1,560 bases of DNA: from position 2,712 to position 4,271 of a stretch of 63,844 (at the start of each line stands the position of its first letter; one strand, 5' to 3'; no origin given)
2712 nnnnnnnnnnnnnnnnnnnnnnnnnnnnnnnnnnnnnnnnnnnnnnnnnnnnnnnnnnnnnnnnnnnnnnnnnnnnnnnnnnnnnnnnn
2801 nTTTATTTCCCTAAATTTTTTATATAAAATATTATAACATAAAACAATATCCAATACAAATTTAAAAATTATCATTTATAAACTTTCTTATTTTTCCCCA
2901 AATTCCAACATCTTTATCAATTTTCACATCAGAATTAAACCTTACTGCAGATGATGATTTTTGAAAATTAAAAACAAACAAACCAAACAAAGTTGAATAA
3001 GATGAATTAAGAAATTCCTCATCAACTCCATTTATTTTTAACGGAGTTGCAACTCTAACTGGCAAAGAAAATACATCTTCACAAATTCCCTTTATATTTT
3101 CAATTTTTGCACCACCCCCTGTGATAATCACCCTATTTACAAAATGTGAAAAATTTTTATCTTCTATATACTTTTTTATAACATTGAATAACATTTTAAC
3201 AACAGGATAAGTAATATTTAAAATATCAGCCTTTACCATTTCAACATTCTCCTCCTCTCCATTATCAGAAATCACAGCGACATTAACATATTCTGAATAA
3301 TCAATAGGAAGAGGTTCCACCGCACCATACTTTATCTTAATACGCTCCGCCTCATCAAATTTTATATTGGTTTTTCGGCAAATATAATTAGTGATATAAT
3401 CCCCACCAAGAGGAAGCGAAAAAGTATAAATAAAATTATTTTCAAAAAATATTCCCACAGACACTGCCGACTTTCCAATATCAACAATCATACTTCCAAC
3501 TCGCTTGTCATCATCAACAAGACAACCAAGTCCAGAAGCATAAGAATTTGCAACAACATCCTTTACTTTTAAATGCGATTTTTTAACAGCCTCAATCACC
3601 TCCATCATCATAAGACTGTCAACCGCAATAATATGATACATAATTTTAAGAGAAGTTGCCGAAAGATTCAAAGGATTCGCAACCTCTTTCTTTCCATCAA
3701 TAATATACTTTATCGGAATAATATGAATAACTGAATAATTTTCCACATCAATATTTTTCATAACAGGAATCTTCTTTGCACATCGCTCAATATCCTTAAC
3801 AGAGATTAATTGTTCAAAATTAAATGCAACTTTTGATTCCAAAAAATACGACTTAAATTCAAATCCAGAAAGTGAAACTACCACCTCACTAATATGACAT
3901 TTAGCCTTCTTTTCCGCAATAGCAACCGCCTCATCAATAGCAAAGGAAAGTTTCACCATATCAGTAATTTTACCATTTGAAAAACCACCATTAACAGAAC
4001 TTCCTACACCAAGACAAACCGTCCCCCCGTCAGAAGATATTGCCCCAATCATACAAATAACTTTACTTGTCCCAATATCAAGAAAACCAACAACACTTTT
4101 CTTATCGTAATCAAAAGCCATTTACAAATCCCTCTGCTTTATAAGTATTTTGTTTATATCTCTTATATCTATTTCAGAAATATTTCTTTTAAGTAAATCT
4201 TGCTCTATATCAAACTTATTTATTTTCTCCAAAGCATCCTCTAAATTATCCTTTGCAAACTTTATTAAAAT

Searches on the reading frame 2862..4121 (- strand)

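Call 45: search_protein_families(library=ncbifam, proteins=[window:2862-4121:-], max_evalue=1e-10)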
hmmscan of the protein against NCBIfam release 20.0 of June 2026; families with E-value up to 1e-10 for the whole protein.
window:2862-4121:- (419 aa): 6 families
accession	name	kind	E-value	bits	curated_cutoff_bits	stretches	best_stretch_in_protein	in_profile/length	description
TIGR01174.1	ftsA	equivalog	2.6e-80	270.3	175.85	1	14-382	5-369/371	cell division protein FtsA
NF007009.0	PRK09472.1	equivalog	7.4e-53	180.1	409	1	5-413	5-414/420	cell division protein FtsA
NF045709.1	Amuc_1101_fam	equivalog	3.3e-12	46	650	0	173-268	142-237/608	Amuc_1101 family PilM-like pilus complex protein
TIGR01175.1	pilM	subfamily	9.8e-12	44.5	133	1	206-371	186-330/348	type IV pilus assembly protein PilM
TIGR00904.1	mreB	subfamily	3.5e-11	42.8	365.75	1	175-359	117-312/334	MreB/Mrl family cell shape determining protein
NF010539.0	PRK13927.1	subfamily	5e-11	42.1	293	1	175-359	118-312/339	rod shape-determining protein MreB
